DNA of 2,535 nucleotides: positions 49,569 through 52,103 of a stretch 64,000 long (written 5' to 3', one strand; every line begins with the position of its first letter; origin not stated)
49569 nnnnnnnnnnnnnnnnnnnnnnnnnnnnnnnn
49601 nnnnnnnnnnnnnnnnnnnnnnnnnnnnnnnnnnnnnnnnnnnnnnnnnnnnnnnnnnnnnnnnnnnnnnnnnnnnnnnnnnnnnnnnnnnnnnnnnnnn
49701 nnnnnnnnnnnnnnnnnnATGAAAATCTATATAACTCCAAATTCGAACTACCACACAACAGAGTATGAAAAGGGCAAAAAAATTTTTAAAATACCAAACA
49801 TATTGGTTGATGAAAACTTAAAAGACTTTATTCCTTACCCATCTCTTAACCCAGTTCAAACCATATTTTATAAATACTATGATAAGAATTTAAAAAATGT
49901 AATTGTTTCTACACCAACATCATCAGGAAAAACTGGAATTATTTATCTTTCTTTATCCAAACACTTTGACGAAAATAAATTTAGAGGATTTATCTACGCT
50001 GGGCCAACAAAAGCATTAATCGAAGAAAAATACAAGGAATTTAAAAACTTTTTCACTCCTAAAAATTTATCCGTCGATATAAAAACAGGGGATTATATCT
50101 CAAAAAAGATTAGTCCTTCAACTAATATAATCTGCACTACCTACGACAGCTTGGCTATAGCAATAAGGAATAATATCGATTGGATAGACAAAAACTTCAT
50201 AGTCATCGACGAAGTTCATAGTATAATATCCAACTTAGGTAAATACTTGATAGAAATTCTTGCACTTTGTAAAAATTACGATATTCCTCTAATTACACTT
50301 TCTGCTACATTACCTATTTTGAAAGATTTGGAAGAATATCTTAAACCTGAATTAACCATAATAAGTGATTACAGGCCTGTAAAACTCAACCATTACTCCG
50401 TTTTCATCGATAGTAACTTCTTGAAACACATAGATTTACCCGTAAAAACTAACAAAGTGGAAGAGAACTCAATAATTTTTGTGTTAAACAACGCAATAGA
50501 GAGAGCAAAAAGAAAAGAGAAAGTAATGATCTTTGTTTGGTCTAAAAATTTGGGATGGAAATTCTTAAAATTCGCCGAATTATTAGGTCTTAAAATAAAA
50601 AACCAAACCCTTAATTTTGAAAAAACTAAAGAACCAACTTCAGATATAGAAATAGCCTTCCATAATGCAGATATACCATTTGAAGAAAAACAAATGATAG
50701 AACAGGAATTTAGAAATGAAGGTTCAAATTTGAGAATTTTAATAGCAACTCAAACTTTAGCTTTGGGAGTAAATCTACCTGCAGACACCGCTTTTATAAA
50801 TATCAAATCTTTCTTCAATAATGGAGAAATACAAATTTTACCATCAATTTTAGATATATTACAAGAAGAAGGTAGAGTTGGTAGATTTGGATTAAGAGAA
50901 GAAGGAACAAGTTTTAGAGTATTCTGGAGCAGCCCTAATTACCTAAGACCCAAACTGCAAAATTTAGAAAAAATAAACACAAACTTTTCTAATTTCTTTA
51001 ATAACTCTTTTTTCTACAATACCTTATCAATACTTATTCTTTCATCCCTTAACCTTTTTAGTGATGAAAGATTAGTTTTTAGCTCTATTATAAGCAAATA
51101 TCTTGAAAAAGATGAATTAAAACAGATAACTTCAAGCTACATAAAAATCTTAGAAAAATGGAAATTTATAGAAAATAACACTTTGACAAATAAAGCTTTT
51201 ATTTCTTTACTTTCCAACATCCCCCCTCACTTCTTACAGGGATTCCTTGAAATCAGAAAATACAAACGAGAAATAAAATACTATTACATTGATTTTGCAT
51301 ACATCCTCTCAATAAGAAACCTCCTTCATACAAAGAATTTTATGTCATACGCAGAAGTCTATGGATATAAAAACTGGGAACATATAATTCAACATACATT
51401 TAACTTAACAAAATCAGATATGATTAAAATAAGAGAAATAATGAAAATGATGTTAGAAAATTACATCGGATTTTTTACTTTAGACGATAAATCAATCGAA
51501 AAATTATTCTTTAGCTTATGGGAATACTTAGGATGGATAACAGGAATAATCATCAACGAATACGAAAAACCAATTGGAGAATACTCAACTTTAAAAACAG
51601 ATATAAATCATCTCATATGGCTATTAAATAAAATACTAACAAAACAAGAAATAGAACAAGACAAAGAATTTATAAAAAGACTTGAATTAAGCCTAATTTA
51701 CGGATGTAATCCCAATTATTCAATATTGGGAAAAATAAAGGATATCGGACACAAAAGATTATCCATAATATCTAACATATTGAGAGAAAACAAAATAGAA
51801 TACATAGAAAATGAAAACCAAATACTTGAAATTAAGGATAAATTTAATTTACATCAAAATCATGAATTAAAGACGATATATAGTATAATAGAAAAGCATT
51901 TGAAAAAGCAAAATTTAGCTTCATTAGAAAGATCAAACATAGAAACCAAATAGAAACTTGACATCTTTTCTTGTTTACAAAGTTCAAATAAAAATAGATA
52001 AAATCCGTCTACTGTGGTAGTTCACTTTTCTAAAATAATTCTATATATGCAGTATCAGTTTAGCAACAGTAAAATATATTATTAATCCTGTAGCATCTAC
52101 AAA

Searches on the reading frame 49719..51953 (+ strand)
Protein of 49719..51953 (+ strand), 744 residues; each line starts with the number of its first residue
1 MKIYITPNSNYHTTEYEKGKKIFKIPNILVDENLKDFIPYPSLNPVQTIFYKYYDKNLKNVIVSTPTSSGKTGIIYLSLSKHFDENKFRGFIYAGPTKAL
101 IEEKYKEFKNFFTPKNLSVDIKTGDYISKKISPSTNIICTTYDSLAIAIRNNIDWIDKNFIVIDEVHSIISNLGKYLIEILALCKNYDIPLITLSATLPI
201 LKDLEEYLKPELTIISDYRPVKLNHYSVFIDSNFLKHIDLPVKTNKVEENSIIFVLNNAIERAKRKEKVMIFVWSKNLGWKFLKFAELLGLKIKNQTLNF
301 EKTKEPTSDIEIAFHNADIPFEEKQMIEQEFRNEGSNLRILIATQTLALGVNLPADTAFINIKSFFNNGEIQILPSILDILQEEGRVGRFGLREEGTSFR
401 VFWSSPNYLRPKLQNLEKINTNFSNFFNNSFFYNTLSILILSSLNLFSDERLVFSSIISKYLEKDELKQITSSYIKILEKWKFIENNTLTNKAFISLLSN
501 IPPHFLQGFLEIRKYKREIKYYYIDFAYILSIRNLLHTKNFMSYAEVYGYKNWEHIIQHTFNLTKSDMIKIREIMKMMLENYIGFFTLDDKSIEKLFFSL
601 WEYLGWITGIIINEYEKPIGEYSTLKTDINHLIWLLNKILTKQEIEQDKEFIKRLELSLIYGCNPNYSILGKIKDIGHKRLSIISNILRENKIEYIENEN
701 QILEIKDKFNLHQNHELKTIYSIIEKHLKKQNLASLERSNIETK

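Call 3: search_protein_families(library=pfam, proteins=[window:49719-51953:+], max_evalue=0.01)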
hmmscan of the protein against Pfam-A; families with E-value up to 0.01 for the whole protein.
window:49719-51953:+ (744 aa): 5 families
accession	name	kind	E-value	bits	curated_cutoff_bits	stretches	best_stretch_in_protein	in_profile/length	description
PF00270.35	DEAD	-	2.7e-20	73.2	26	1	45-199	2-161/167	DEAD/DEAH box helicase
PF04851.21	ResIII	-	1.6e-11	44.9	22.5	1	53-198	18-162/164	Type III restriction enzyme, res subunit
PF00271.37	Helicase_C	-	3.4e-11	43.8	23.5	1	257-391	7-110/110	Helicase conserved C-terminal domain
PF22527.2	DEXQc_Suv3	-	0.0019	18.2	27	1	62-212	17-149/154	DEXQ-box helicase domain of Suv3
PF22590.2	Cas3-like_C_2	-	0.0096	16.6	27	0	308-389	28-103/106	CRISPR-associated nuclease/helicase Cas3, C-terminal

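Call 4: search_protein_families(library=padloc, proteins=[window:49719-51953:+], max_evalue=0.01)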
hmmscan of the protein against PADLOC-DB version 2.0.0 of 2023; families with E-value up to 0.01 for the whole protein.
window:49719-51953:+ (744 aa): 23 families
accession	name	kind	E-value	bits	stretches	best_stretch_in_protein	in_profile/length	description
PDLC03960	SngC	-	8.9e-21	72.3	1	40-399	22-368/720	-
PDLC00186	HamB1|HamB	-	1.5e-20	70.8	2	43-171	147-277/864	DEAD-box helicase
PDLC00187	HamB1|HamB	-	8.2e-19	65.4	2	59-170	157-265/851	DEAD-box helicase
PDLC00200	HamB2|HamB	-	1.4e-18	64.3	2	43-170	147-276/865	DEAD-box helicase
PDLC00185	HamB1|HamB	-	1.4e-15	54.3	2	57-170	156-264/871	DEAD-box helicase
PDLC01252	Cas3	-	3.5e-15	54.2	1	61-357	2-267/324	CAS-I; effector_G3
PDLC04531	PDC-M23B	-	2.8e-13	46.8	2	58-172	313-442/1060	-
PDLC00938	Cas3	-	2.1e-12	45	2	157-274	124-230/358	CRISPR-associated helicase Cas3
PDLC00199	HamB2|HamB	-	6.8e-11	38.9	2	47-169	140-263/841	DEAD-box helicase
PDLC00190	HamB1|HamB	-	1.9e-10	37.9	2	312-490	433-594/866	DEAD-box helicase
PDLC01767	Cas3e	-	3.6e-10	37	1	159-200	328-369/680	-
PDLC00188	HamB1|HamB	-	6.1e-10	35.8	2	60-167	260-374/1037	DEAD-box helicase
PDLC00175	HamB1|HamB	-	6.9e-10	35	2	312-397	552-630/1000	DEAD-box helicase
PDLC00178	HamB1|HamB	-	8.7e-09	31.9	2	58-217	261-431/830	DEAD-box helicase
PDLC00174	HamB1|HamB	-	1.7e-08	30.8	1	57-231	317-505/1163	DEAD-box helicase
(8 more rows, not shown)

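Call 5: search_protein_families(library=ncbifam, proteins=[window:49719-51953:+], max_evalue=0.01)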
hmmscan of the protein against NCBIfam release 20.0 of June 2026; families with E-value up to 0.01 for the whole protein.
window:49719-51953:+ (744 aa): 10 families
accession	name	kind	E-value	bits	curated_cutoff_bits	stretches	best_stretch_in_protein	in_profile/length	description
NF040935.1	helicase_Hel308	equivalog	5.8e-35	120.6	1200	1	41-487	25-484/704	ATP-dependent DNA helicase Hel308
NF002654.0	PRK02362.1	equivalog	2.2e-32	112.2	887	1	58-393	39-385/739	ATP-dependent DNA helicase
NF002251.0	PRK01172.1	equivalog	5.6e-30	104.2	891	1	56-500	35-476/674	ATP-dependent DNA helicase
TIGR01587.1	cas3_core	equivalog_domain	7.9e-12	45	102.45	2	157-274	124-230/358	CRISPR-associated helicase Cas3'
TIGR04121.1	DEXH_lig_assoc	equivalog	8.1e-11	40.4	850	1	59-355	29-320/804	ligase-associated DNA damage response DEXH box helicase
TIGR00643.1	recG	equivalog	2.6e-06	26.4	659.4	1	68-359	266-530/629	ATP-dependent DNA helicase RecG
NF008163.0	PRK10917.1-1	equivalog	0.00019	19.9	796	1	68-360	299-565/692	ATP-dependent DNA helicase RecG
NF008165.0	PRK10917.1-3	equivalog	0.0002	20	711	1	67-360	294-558/692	ATP-dependent DNA helicase RecG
TIGR03817.1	DECH_helic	hypoth_equivalog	0.00066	18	874.1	1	59-175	52-175/742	helicase/secretion neighborhood putative DEAH-box helicase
NF008168.0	PRK10917.2-2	equivalog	0.0083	14.4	718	0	69-167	397-497/795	ATP-dependent DNA helicase RecG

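Call 9: find_homologous_proteins(query=window:49719-51953:+)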
Query window:49719-51953:+ (744 aa): 405 proteins with E <= 0.001 among 8000 candidates; the best 120 are listed.
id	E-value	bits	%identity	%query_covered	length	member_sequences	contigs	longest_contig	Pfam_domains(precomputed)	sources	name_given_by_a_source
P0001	0.0e+0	1641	100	100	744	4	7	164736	PF00270.36,PF00271.38,PF04851.22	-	-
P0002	5.3e-282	956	60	99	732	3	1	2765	PF00270.36,PF00176.30,PF00271.38,PF04851.22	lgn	-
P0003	1.0e-279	948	59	98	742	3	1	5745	PF00270.36,PF00271.38,PF04851.22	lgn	-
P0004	6.1e-263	893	56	98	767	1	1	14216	PF00270.36,PF00271.38,PF04851.22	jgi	-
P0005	6.4e-258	876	57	98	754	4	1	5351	PF00270.36,PF00271.38,PF04851.22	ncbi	ncbi:MAG: DEAD/DEAH box helicase [bacterium]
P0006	2.1e-222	759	50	98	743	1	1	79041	PF00270.36,PF00271.38,PF04851.22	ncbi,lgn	ncbi:MAG: DEAD/DEAH box helicase [bacterium]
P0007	7.0e-189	648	49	99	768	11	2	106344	PF00270.36,PF00271.38,PF04851.22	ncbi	-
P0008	8.1e-188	644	49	97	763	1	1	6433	PF00270.36,PF00271.38,PF04851.22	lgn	-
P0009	5.1e-187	642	48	99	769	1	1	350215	PF00270.36,PF00271.38,PF04851.22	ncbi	-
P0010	1.3e-186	640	48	99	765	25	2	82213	PF00270.36,PF00271.38,PF04851.22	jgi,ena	-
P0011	2.4e-127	444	52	61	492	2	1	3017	PF00270.36,PF00271.38,PF04851.22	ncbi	ncbi:MAG: DEAD/DEAH box helicase [bacterium]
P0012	4.3e-90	321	35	92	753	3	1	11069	PF00270.36,PF00271.38,PF04851.22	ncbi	-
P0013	2.7e-88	315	35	92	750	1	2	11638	PF00270.36,PF00271.38,PF04851.22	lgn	-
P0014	1.3e-86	310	35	88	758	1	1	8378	PF00270.36,PF00271.38,PF04851.22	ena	-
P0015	2.1e-85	306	35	92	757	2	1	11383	PF00270.36,PF00271.38,PF22527.3,PF04851.22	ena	-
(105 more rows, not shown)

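Call 10: find_encoding_contigs(protein=window:49719-51953:+, flank=10000, max_places=6)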
Protein window:49719-51953:+ (744 aa): 10 contigs read that carry it; 6 places shown.
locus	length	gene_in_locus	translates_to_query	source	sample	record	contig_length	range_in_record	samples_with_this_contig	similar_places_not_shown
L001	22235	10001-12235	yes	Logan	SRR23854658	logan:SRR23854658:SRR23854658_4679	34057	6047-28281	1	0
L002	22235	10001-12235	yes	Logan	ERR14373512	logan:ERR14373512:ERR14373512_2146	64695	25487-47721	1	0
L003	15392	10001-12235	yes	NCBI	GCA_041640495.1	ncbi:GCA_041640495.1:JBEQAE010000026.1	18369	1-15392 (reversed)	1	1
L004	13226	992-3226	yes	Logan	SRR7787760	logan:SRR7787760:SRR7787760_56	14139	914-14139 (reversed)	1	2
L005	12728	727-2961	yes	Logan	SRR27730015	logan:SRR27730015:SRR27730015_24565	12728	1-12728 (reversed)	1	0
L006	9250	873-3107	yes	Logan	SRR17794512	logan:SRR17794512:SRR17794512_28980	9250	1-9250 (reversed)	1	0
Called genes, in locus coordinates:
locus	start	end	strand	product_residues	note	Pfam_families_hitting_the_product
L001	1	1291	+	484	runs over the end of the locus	PF02470:MlaD, PF28544:Helical_needle (weak), PF27164:Aq_493_lipo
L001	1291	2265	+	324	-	PF01933:CofD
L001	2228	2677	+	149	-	-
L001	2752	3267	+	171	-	-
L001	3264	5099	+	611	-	PF02705:K_trans, PF22776:K_trans_C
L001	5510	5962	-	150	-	PF00460:Flg_bb_rod (weak), PF06429:Flg_bbr_C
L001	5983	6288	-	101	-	PF02049:FliE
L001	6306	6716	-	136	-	-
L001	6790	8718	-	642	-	PF23161:HTH_RNase_II (weak), PF00773:RNB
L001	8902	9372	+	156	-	-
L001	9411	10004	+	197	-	-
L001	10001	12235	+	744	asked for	PF00270:DEAD, PF04851:ResIII, PF00271:Helicase_C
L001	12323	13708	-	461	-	PF03448:MgtE_N, PF00571:CBS, PF01769:MgtE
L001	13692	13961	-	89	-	-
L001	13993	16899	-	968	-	PF02463:SMC_N, PF13476:AAA_23, PF13514:AAA_27 (weak), PF13555:AAA_29, PF13558:SbcC_Walker_B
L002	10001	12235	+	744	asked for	PF00270:DEAD, PF04851:ResIII, PF00271:Helicase_C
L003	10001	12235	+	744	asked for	PF00270:DEAD, PF04851:ResIII, PF00271:Helicase_C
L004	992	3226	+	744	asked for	PF00270:DEAD, PF04851:ResIII, PF00271:Helicase_C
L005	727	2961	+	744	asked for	PF00270:DEAD, PF04851:ResIII, PF00271:Helicase_C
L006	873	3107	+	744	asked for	PF00270:DEAD, PF04851:ResIII, PF00271:Helicase_C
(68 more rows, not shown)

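Call 16: find_encoding_contigs(protein=P0006, flank=7000, max_places=1)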
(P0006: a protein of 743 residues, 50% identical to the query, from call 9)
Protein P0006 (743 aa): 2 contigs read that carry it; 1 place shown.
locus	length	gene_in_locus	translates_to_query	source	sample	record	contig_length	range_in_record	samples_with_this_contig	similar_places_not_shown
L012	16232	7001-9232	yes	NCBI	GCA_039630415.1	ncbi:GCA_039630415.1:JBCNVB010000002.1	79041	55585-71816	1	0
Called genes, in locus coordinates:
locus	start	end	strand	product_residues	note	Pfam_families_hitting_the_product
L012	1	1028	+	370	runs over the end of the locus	PF05222:AlaDh_PNT_N, PF01262:AlaDh_PNT_C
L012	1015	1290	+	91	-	PF12769:PNTB_4TM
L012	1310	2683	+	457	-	PF02233:PNTB, PF00205:TPP_enzyme_M (faint)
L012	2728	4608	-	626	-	PF02518:HATPase_c (weak), PF13589:HATPase_c_3, PF01119:DNA_mis_repair, PF08676:MutL_C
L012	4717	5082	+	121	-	-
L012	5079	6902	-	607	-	PF22745:Nlig-Ia, PF01653:DNA_ligase_aden, PF03120:OB_DNA_ligase, PF12826:HHH_2, PF14520:HHH_5 (weak)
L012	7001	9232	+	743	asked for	PF00270:DEAD, PF04851:ResIII, PF00271:Helicase_C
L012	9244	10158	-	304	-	PF07837:FTCD_N, PF02971:FTCD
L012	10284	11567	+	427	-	PF00202:Aminotran_3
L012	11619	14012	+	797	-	-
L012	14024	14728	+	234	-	PF13384:HTH_23 (weak), PF02796:HTH_7 (weak), PF16258:DUF4912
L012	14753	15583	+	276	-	-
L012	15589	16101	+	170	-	PF26217:GDPGP1_N (weak), PF11969:DcpS_C (weak), PF01230:HIT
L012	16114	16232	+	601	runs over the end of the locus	PF01336:tRNA_anti-codon, PF00152:tRNA-synt_2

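Call 17: find_encoding_contigs(protein=P0009, flank=7000, max_places=1)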
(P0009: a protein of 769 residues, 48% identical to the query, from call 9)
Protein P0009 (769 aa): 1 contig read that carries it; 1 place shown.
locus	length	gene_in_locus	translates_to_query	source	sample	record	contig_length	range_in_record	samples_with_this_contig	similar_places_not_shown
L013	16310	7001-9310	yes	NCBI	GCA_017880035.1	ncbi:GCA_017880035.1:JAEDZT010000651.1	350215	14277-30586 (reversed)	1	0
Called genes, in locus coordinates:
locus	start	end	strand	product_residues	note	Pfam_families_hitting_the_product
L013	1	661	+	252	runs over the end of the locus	-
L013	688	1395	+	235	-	PF02592:Vut_1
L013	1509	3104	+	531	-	PF03415:Peptidase_C11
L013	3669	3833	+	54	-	-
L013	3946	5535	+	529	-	PF03415:Peptidase_C11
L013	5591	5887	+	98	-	PF11146:DUF2905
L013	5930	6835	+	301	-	-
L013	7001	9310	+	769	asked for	PF04851:ResIII, PF00270:DEAD, PF00271:Helicase_C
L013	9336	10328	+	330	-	PF00483:NTP_transferase, PF00132:Hexapep (faint)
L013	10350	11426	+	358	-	PF01594:AI-2E_transport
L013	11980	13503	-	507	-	PF09820:AAA-ATPase_like, PF08011:PDDEXK_9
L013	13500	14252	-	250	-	PF08011:PDDEXK_9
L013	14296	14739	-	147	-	PF09820:AAA-ATPase_like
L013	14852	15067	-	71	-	PF09820:AAA-ATPase_like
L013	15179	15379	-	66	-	-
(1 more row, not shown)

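Call 18: find_encoding_contigs(protein=P0004, flank=7000, max_places=1)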
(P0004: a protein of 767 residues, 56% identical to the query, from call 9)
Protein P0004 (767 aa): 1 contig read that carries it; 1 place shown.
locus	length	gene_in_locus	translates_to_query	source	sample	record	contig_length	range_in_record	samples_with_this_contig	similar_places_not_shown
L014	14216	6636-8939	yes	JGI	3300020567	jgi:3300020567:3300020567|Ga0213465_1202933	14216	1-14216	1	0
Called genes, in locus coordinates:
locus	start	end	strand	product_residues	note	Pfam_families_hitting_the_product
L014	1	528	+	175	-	?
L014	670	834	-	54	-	-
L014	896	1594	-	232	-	-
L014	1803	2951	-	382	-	PF13558:SbcC_Walker_B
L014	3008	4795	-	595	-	PF02463:SMC_N, PF13175:AAA_15, PF13476:AAA_23, PF13514:AAA_27 (weak), PF13555:AAA_29 (weak)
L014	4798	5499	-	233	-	PF03767:Acid_phosphat_B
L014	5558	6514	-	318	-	-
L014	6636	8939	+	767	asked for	PF00270:DEAD, PF04851:ResIII, PF00271:Helicase_C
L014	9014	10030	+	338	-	PF00288:GHMP_kinases_N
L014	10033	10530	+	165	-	PF00364:Biotin_lipoyl (weak)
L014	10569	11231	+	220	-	-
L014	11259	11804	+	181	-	PF02566:OsmC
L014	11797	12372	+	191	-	PF13580:SIS_2, PF01380:SIS (faint)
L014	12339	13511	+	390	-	PF01168:Ala_racemase_N, PF00842:Ala_racemase_C (faint)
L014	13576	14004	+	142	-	PF05198:IF3_N, PF00707:IF3_C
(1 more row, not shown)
